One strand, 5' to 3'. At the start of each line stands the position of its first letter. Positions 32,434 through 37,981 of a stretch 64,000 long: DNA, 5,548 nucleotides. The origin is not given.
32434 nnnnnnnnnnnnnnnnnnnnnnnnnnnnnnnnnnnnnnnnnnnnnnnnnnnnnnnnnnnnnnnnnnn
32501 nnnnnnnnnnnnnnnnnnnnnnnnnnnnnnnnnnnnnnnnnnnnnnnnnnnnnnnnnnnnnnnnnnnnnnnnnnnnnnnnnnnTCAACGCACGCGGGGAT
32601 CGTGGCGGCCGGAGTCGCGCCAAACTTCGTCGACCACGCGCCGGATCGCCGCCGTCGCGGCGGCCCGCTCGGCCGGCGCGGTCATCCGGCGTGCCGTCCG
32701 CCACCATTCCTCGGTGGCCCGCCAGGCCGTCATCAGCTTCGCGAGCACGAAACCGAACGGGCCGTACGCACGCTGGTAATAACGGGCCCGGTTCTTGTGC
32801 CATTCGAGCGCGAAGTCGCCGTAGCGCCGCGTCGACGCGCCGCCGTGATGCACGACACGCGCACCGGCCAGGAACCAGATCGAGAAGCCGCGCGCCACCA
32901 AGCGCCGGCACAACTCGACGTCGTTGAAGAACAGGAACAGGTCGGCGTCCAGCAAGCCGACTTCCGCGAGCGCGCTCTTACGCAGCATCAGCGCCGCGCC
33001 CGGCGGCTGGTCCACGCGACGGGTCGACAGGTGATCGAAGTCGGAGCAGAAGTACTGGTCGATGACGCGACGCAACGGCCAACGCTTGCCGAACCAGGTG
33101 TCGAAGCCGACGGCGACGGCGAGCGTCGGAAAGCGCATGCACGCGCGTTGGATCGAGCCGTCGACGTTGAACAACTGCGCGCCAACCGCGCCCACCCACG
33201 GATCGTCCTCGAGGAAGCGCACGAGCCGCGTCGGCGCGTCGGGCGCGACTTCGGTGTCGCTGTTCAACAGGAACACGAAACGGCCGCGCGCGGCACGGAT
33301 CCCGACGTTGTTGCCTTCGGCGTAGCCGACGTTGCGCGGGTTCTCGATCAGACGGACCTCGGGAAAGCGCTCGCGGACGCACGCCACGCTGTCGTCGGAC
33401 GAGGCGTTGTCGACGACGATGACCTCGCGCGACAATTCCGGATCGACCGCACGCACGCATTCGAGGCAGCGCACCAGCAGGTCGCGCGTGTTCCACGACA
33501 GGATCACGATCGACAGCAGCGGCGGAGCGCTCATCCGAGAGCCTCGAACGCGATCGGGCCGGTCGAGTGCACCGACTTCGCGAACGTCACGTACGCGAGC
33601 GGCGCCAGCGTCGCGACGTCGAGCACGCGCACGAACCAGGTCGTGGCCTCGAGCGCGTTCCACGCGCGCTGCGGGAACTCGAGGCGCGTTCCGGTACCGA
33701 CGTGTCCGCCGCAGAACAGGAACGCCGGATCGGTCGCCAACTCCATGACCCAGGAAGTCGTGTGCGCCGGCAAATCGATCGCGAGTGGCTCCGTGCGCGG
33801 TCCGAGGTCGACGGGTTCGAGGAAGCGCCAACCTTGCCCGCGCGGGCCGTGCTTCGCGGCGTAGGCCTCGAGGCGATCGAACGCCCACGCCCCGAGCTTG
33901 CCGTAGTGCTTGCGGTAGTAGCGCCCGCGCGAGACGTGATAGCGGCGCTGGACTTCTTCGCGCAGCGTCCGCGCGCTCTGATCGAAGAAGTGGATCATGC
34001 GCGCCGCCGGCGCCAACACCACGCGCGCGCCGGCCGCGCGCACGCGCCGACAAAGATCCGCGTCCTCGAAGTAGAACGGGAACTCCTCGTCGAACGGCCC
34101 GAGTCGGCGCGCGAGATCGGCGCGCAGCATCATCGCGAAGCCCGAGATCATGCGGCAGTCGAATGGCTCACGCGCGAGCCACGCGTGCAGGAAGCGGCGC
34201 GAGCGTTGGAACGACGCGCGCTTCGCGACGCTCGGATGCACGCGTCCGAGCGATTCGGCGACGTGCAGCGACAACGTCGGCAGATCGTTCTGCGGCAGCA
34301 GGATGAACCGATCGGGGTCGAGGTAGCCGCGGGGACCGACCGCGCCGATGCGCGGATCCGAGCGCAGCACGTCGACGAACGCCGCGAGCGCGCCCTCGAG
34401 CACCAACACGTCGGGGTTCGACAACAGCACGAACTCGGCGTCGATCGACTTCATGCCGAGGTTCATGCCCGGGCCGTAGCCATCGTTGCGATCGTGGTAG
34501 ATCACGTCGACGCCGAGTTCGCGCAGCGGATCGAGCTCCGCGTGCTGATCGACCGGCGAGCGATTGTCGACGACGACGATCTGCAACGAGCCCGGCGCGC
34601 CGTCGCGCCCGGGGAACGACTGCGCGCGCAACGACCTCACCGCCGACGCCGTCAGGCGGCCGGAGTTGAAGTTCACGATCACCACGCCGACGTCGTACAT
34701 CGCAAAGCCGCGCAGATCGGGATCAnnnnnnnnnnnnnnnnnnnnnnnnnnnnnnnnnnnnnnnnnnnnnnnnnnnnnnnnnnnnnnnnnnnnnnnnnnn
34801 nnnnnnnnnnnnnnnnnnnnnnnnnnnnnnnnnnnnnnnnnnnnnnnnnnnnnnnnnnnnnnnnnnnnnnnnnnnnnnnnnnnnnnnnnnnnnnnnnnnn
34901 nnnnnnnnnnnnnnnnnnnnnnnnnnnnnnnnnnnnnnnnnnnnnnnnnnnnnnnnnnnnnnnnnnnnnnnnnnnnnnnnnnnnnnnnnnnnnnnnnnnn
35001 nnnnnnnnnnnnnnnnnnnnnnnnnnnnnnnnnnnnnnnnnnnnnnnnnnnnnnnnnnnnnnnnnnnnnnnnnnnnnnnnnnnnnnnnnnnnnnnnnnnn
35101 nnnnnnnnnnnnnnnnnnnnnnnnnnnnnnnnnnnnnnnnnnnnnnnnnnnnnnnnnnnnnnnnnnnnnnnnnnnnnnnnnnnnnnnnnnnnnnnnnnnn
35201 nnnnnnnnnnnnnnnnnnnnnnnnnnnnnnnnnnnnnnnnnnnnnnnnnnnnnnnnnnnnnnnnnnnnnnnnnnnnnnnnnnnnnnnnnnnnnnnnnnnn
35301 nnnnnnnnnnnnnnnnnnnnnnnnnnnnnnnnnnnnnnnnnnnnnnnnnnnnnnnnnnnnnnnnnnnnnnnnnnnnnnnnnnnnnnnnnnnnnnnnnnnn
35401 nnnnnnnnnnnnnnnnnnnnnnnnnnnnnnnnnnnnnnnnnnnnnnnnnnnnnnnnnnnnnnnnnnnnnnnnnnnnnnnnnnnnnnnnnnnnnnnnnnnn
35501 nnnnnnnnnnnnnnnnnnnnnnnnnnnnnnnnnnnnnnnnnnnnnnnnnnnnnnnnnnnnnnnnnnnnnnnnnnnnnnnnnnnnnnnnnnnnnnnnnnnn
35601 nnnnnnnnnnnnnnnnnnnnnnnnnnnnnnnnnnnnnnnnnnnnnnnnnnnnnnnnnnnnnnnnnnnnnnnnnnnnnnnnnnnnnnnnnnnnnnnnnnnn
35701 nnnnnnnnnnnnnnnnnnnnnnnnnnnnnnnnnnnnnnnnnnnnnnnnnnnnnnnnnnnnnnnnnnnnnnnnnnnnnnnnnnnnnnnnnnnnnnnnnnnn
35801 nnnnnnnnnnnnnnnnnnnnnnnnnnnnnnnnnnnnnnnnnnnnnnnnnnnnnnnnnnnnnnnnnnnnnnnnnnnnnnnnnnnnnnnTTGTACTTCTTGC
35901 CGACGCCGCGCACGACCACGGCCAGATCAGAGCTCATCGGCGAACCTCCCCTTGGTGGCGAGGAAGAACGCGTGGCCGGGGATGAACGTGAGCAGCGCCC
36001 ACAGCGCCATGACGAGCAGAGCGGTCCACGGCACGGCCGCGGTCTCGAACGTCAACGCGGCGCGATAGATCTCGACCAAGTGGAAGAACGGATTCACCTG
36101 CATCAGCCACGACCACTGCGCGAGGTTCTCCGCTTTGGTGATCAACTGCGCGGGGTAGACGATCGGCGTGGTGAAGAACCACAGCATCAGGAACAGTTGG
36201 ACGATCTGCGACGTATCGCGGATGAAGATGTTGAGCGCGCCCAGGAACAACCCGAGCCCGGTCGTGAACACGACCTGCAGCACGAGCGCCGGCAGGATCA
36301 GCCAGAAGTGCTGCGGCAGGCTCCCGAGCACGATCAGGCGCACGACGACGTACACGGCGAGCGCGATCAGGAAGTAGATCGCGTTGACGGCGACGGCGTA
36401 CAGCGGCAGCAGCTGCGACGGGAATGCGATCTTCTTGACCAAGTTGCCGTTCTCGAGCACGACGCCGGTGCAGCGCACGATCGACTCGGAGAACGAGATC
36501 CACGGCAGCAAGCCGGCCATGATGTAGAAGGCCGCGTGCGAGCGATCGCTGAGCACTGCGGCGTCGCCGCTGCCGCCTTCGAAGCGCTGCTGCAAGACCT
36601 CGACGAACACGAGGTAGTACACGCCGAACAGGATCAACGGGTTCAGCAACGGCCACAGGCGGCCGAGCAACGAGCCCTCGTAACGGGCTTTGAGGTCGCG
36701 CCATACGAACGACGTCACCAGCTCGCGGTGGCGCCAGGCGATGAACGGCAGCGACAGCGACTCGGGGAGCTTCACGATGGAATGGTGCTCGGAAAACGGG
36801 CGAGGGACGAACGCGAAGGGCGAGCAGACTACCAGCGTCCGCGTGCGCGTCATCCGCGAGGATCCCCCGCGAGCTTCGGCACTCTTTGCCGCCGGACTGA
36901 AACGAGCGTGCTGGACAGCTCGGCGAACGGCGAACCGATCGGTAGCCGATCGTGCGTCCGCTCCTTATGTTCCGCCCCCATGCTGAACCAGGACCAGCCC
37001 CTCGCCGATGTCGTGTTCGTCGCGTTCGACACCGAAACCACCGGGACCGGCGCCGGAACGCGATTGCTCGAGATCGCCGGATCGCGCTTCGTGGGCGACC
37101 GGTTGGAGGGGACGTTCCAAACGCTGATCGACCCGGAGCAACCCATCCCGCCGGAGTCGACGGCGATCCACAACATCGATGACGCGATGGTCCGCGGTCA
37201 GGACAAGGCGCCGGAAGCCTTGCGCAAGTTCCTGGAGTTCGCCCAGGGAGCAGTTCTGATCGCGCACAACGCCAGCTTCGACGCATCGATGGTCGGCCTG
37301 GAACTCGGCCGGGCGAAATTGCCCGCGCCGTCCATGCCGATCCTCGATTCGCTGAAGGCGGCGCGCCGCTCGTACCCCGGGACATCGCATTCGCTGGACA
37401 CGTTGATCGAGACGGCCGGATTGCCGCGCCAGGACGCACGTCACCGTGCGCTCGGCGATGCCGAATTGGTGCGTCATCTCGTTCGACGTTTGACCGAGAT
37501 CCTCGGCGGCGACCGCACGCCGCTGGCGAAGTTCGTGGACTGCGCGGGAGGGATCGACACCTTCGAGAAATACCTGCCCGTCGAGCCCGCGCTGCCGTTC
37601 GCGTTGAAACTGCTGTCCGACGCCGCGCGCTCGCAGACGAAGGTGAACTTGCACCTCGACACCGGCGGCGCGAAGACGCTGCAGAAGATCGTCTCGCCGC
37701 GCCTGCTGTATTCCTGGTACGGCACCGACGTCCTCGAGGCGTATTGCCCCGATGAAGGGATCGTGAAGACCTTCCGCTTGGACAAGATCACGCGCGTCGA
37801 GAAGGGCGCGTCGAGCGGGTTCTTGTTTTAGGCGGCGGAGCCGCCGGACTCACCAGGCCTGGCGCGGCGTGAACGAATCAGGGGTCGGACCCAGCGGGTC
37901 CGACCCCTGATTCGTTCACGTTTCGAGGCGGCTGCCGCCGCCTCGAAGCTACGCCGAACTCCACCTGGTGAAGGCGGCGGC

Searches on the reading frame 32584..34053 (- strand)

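Call 49: search_protein_families(library=pfam, proteins=[window:32584-34053:-], max_evalue=0.001)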
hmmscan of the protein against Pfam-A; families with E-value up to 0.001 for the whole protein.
window:32584-34053:- (489 aa): 3 families
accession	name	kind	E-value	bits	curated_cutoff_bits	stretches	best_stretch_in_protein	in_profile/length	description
PF00535.33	Glycos_transf_2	-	9.2e-23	81.4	23.3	1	181-294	1-116/168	Glycosyl transferase family 2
PF13641.12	Glyco_tranf_2_3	-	3e-16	60.6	27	1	177-404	1-213/230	Glycosyltransferase like family 2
PF13632.12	Glyco_trans_2_3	-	1.4e-05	25.5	27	1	260-428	2-142/198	Glycosyl transferase family group 2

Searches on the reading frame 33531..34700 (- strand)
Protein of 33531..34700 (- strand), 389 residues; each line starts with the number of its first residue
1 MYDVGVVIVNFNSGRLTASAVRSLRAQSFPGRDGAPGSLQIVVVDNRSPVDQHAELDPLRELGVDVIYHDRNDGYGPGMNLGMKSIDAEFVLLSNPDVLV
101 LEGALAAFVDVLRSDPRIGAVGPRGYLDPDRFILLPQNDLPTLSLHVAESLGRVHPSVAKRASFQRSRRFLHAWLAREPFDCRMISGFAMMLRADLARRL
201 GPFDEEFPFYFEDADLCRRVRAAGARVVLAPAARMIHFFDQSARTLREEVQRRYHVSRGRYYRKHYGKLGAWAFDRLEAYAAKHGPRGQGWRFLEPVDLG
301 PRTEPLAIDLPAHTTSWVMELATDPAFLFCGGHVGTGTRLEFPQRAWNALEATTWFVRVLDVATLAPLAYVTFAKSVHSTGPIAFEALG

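Call 49: search_protein_families(library=pfam, proteins=[window:33531-34700:-], max_evalue=0.001)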
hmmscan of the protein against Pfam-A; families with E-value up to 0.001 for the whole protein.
window:33531-34700:- (389 aa): 4 families
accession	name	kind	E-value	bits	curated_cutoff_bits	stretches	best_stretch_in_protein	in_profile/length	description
PF00535.33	Glycos_transf_2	-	1.5e-11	44.9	23.3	1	6-131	2-122/168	Glycosyl transferase family 2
PF13641.12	Glyco_tranf_2_3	-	2.9e-10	41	27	1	4-252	3-226/230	Glycosyltransferase like family 2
PF13632.12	Glyco_trans_2_3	-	9.3e-08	32.6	27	1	181-259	68-142/198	Glycosyl transferase family group 2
PF13712.12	Glyco_tranf_2_5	-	1.5e-06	28.5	27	1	60-248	26-198/210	Glycosyltransferase like family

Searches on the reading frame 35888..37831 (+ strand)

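Call 49: search_protein_families(library=pfam, proteins=[window:35888-37831:+], max_evalue=0.001)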
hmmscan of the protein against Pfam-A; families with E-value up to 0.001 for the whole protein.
window:35888-37831:+ (647 aa): 2 families
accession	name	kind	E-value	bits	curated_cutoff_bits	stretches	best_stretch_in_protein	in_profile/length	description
PF00929.31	RNase_T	-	5.7e-29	102.2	24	1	378-526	1-158/164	Exonuclease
PF13280.12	WYL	-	6.6e-06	26.5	21.8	1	573-638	3-69/70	WYL domain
